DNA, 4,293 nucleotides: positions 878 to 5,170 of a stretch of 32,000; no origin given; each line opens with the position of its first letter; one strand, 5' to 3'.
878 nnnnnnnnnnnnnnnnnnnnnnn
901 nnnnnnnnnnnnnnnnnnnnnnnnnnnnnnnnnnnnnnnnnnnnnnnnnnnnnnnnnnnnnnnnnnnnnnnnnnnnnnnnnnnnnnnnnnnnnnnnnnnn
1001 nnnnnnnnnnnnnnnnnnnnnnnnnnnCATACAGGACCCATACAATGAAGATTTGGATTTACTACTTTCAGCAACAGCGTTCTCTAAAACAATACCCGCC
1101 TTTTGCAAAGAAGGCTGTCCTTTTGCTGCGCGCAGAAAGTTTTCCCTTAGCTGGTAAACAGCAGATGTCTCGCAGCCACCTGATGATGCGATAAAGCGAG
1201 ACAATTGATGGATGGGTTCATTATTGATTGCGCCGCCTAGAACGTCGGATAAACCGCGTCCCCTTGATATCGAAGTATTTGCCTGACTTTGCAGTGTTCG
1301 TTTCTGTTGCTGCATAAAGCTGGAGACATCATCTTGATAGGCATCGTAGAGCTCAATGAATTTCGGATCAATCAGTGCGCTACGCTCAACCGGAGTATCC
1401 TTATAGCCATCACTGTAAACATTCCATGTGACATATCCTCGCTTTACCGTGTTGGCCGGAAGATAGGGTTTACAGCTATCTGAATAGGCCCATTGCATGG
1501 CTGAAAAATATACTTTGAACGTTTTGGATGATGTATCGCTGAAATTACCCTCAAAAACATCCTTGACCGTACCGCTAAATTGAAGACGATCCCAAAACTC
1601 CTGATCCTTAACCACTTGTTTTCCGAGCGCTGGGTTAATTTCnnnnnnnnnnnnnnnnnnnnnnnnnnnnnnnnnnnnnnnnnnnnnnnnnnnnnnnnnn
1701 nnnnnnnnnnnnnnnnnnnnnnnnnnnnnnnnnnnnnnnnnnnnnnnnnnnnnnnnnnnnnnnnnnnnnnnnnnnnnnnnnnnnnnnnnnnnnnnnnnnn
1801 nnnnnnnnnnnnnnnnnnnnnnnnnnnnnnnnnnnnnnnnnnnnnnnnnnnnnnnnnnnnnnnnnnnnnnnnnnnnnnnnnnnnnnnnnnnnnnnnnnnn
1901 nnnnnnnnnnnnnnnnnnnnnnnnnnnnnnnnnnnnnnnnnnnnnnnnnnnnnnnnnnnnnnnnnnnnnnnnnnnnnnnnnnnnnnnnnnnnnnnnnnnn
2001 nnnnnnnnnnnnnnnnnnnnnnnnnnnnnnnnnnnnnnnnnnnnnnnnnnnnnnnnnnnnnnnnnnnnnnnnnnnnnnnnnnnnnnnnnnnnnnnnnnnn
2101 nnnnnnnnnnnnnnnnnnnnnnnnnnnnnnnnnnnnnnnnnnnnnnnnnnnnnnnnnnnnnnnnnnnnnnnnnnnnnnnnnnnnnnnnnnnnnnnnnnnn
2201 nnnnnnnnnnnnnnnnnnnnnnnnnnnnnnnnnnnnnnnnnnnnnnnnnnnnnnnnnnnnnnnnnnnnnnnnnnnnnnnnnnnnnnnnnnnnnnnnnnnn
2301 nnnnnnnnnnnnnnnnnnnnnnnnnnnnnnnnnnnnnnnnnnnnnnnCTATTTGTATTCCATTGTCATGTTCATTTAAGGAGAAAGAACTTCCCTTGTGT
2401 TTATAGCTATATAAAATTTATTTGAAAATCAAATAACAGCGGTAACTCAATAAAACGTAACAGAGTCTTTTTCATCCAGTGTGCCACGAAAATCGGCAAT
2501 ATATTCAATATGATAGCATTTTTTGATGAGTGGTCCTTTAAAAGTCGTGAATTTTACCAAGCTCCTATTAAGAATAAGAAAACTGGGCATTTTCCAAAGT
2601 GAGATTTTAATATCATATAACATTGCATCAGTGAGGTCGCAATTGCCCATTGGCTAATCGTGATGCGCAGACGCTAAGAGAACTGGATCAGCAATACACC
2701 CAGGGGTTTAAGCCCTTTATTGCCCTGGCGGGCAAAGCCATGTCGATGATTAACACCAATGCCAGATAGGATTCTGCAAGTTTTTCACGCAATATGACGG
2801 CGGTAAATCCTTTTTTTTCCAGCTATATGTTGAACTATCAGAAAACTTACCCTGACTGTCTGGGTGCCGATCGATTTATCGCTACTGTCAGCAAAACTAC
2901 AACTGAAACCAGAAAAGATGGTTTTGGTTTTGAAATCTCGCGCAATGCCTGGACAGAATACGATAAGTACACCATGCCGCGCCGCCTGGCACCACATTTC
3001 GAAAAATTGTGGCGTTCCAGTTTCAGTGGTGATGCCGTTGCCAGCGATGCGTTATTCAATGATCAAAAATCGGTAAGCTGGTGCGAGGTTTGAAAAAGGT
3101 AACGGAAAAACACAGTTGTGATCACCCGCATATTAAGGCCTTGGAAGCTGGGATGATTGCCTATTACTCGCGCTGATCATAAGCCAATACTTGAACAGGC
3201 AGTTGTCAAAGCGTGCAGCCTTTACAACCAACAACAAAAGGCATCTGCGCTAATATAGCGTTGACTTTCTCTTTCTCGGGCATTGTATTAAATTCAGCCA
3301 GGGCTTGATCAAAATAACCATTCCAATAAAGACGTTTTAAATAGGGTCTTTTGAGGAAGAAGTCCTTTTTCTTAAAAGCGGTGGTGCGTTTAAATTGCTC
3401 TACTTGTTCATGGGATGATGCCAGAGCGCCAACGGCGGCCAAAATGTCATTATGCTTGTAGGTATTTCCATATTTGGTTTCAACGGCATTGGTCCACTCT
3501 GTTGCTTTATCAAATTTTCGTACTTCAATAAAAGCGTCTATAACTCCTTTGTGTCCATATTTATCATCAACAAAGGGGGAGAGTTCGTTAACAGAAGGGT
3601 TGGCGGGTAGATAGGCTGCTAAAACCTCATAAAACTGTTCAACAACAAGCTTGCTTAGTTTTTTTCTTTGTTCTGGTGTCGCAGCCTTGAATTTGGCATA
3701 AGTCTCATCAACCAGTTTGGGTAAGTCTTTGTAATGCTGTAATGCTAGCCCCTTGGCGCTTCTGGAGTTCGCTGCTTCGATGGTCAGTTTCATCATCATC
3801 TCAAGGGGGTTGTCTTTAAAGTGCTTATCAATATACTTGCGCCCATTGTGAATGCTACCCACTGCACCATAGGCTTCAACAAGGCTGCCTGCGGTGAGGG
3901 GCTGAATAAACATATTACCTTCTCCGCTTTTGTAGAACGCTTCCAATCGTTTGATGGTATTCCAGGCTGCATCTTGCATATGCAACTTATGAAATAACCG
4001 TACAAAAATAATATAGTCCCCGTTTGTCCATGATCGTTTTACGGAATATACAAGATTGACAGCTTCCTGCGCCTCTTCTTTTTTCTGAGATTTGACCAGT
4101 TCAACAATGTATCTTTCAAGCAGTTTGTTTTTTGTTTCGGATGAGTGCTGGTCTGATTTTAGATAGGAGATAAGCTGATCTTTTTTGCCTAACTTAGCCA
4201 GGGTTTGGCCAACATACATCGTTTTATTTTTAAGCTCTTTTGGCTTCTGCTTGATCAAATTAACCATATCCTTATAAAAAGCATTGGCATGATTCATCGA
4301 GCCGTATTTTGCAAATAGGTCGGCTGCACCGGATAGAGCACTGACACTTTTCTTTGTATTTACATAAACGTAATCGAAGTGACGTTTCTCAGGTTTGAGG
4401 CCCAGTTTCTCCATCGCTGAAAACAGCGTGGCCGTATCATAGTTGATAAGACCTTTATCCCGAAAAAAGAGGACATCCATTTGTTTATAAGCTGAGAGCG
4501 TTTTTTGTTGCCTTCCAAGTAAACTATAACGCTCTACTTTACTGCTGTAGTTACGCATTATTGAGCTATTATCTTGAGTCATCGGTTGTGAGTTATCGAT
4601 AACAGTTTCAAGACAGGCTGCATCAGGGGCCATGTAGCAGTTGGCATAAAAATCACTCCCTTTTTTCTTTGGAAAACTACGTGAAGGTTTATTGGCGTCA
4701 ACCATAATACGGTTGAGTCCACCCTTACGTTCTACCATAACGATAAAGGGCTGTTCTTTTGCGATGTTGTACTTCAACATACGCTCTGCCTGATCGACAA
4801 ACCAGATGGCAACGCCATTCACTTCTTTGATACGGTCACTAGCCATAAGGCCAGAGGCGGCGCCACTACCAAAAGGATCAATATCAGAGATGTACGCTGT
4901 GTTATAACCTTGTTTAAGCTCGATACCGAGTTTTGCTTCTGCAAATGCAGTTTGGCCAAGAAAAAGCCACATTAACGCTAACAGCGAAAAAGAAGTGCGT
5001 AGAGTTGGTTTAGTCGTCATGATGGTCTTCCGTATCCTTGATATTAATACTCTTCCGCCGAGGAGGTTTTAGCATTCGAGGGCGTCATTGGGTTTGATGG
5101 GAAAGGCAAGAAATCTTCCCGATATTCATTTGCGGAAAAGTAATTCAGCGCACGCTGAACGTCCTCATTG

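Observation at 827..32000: Eight-member paralogous family of Sec-exported proteins sharing a two-cysteine C-terminal module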

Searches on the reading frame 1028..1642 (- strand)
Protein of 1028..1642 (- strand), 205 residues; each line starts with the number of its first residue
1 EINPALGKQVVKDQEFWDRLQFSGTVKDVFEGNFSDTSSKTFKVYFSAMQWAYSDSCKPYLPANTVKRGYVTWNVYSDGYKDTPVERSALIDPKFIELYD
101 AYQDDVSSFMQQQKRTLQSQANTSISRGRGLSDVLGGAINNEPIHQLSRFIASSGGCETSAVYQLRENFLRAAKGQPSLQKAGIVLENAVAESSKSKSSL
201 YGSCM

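Call 13: find_homologous_proteins(query=A1, max_evalue=0.01)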
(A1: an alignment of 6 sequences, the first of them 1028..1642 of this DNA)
Query A1 (6 sequences) (205 aa, profile of the alignment): 3 proteins with E <= 0.01 among 1727 candidates.
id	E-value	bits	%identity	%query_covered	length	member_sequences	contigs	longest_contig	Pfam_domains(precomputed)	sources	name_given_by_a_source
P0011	7.7e-54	201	43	96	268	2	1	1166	-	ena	-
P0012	7.4e-49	184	41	96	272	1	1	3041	-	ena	-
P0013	5.0e-40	156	22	36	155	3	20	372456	-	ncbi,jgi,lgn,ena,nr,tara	ncbi:MAG: hypothetical protein CME36_02535 [unclassified Hahellaceae]|jgi:hypothetical protein|nr:hy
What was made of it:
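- Tried and rejected: It returned only 3 proteins (call 13).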

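Call 16: search_solved_structures(query=A1, max_evalue=10)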
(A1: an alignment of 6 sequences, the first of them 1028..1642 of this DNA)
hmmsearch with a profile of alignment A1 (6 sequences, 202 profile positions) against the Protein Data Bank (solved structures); distinct sequences matched with E-value up to 10: 29.
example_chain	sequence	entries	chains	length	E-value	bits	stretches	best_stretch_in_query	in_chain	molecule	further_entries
8sa0_A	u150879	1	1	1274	0.048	16.8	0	123-185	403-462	ATP-dependent translocase ABCB1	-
8gmg_A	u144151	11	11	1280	0.049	16.7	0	123-185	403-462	ATP-dependent translocase ABCB1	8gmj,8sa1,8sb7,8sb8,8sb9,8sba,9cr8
6qex_A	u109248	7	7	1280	0.049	16.7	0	123-185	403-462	Multidrug resistance protein 1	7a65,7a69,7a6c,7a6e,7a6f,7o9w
6c0v_A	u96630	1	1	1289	0.049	16.7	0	123-185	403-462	Multidrug resistance protein 1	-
8y6h_A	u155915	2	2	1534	0.065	16.3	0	123-185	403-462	ATP-dependent translocase ABCB1,mNeonGreen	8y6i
5ko2_A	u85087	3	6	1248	0.12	15.5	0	116-185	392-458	Multidrug resistance protein 1A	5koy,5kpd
6ujp_A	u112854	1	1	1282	0.12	15.4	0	116-185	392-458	ATP-dependent translocase ABCB1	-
4m1m_A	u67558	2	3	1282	0.12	15.4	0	116-185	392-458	Multidrug resistance protein 1A | ATP-dependent translocase ABCB1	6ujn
6ujs_A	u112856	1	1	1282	0.12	15.4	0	116-185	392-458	ATP-dependent translocase ABCB1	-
6ujr_A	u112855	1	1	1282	0.12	15.4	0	116-185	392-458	ATP-dependent translocase ABCB1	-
4m2s_A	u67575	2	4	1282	0.13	15.4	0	116-185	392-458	Multidrug resistance protein 1A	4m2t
4q9h_A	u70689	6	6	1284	0.13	15.4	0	116-185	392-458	Multidrug resistance protein 1A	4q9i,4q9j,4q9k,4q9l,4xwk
6q81_A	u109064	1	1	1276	0.13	15.4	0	116-185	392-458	P-glycoprotein (ABCB1)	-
6ujw_A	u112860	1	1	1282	0.13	15.4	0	116-185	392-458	ATP-dependent translocase ABCB1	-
6ujt_A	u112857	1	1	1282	0.13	15.4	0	116-185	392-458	ATP-dependent translocase ABCB1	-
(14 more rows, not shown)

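Call 18: search_protein_representatives(alignment_id=A1)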
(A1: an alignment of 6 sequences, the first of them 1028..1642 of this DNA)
Query: 6 sequences, 202 profile positions. Proteins with E-value up to 0.001 (for the whole library): 442; up to 1e-10: 211; up to 1e-30: 37. The best 150 are listed.
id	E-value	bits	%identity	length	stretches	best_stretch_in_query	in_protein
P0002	2.2e-73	262.8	-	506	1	4-202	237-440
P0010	4.6e-72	258.5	-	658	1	5-202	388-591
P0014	1.8e-62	227.2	-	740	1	2-196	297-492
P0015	2.4e-56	207.2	-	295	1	9-201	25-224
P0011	2.4e-54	200.6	-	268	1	8-202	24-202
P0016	1.2e-42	162.4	-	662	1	7-196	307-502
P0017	1.3e-41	159.0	-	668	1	2-196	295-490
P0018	1.6e-41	158.7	-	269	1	3-197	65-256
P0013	1.6e-40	155.5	-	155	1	41-178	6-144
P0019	6.1e-39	150.3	-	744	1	4-195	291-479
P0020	5.0e-38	147.4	-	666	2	4-195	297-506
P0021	1.0e-37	146.4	-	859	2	9-202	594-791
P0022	2.7e-37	145.0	-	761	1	7-195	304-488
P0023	9.7e-37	143.2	-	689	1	9-196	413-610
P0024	3.9e-36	141.2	-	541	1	8-198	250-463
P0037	1.5e-32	129.5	-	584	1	6-191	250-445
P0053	1.1e-28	116.9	-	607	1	11-191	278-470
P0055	2.1e-28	116.0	-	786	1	5-194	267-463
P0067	2.5e-26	109.2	-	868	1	9-190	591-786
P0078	4.4e-25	105.1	-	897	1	6-191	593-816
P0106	8.7e-23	97.6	-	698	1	9-195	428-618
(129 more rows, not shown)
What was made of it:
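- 442 clusters at E<=1e-3 and 211 at E<=1e-10 in an exhaustive search of 1.84 billion representatives (call 18).
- Tried and rejected: The exhaustive search was needed (call 18).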

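Call 26: search_protein_families(library=pfam, alignment_id=A3, max_evalue=0.001)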
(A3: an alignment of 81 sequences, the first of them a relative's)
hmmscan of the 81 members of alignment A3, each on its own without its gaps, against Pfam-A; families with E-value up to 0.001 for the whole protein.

A. member 1, P0014 (740 aa): 0 families

B. families by the number of members that match (of 81 scanned): 44 families (the first 25 are shown)
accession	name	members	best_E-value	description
PF25174.1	Beta-prop_THOC3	4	1.5e-24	THOC3 beta-propeller domain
PF24817.1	WD40_WDHD1_1st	4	2.1e-19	WDHD1 first WD40 domain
PF24814.1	WD40_Prp19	4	8.8e-19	Prp19 WD40 domain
PF25173.1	Beta-prop_WDR3_1st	4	3.3e-17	WDR3 first beta-propeller domain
PF00400.38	WD40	4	2.2e-15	WD domain, G-beta repeat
PF23414.1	Beta-prop_EML_2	4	3.2e-13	Echinoderm microtubule-associated protein second beta-propeller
PF24780.1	WD40_MABP1-WDR62_1st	4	5.8e-12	MABP1/WDR62 first WD40 domain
PF25172.1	Beta-prop_WDR3_2nd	4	6.7e-12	WDR3 second beta-propeller domain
PF23393.2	Beta-prop_WDR90_POC16_2nd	4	7.5e-12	WDR90/POC16, second beta-propeller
PF24807.1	WD40_CDC20-Fz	4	8.2e-12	CDC20/Fizzy WD40 domain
PF23586.2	Beta-prop_NWD2_C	4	1.1e-10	NWD2 C-terminal beta-propeller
PF23409.1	Beta-prop_EML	4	1.5e-10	Echinoderm microtubule-associated protein first beta-propeller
PF08238.18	Sel1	4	6.7e-09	Sel1 repeat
PF25168.1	Beta-prop_WDR36-Utp21_2nd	3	2.1e-15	WDR36/Utp21 second beta-propeller domain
PF24805.1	EIF3I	3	2.5e-12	EIF3I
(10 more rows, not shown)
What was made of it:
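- WD40 and Sel1 in homologues (call 26). Eukaryote-like repeat domains (Sel1, WD40) occur in homologues (call 26).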

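Call 50: find_encoding_contigs(protein=P0055, flank=10000, max_places=1)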
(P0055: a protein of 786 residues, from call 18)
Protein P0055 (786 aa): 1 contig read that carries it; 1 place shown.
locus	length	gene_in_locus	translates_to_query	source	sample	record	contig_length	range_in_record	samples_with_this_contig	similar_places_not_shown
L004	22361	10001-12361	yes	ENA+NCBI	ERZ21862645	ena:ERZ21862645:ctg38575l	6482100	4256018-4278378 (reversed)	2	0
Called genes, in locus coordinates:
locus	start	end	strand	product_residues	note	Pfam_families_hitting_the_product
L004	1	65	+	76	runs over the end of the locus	PF13560:HTH_31, PF01381:HTH_3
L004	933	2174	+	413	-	-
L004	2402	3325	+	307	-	-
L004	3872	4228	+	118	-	-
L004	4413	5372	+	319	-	-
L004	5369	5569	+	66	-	-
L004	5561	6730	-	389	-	PF01609:DDE_Tnp_1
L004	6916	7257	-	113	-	-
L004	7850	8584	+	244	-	PF05117:DUF695, PF06877:RraB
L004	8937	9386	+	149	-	PF00293:NUDIX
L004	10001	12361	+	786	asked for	-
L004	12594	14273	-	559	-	PF13505:OMP_b-brl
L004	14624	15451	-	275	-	-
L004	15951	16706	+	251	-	PF00106:adh_short, PF08659:KR, PF13561:adh_short_C2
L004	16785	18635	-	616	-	PF00041:fn3, PF16656:Pur_ac_phosph_N (faint), PF24489:Ig_J_second (faint), PF25059:FN3_DSCAM-DSCAML_C (faint), PF00041:fn3, PF08757:CotH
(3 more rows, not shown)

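Call 63: search_protein_families(library=pfam, proteins=[P0067, P0078, P0106, P0053, P0037], max_evalue=10)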
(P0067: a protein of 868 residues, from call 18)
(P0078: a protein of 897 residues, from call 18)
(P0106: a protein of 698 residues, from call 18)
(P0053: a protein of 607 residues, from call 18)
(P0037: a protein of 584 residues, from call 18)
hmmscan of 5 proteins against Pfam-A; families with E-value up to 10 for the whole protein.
P0067 (868 aa): 0 families

P0078 (897 aa): 0 families

P0106 (698 aa): 0 families

P0053 (607 aa): 0 families

P0037 (584 aa): 2 families
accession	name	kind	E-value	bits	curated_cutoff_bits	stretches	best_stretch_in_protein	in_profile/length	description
PF24216.1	DUF7435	-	0.086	13.5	27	0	321-337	4-20/60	Domain of unknown function (DUF7435)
PF14220.11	DUF4329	-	0.093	13.1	28.6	1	189-243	21-78/116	Domain of unknown function (DUF4329)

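Call 77: find_encoding_contigs(protein=P0014, flank=10000, max_places=2)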
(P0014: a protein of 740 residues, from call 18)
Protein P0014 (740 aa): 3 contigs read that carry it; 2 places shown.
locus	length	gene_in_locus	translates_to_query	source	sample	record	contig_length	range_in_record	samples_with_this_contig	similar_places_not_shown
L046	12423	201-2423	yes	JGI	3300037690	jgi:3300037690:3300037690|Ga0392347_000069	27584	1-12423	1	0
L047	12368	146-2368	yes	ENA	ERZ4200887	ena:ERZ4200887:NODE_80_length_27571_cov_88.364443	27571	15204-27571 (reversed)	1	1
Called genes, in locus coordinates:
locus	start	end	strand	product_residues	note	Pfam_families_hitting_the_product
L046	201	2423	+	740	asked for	-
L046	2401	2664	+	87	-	-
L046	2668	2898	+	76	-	-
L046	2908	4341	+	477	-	-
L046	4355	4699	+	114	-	-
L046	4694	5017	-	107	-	-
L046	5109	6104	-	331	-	-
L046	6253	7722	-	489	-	-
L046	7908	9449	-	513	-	-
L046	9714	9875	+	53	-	-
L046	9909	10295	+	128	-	-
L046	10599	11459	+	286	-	-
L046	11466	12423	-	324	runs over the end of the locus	PF08238:Sel1 (faint)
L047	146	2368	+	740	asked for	-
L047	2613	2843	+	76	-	-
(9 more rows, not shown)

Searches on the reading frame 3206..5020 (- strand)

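Call 6: search_protein_families(library=pfam, proteins=[window:3206-5020:-], max_evalue=0.01)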
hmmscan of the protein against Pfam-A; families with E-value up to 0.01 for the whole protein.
window:3206-5020:- (604 aa): 2 families
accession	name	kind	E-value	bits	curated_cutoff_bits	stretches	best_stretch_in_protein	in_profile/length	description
PF00595.29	PDZ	-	5.6e-05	23.9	23.2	1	29-72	10-57/81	PDZ domain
PF13180.12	PDZ_2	-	0.0057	17.4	27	0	30-102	2-73/80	PDZ domain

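Call 17: search_protein_families(library=ncbifam, proteins=[window:3206-5020:-], max_evalue=0.1)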
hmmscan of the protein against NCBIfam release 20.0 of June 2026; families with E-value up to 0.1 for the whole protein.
window:3206-5020:- (604 aa): 1 family
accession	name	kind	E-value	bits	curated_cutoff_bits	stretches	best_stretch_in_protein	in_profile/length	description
TIGR02037.1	degP_htrA_DO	subfamily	0.062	12.2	416.2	0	34-120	254-338/434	Do family serine endopeptidase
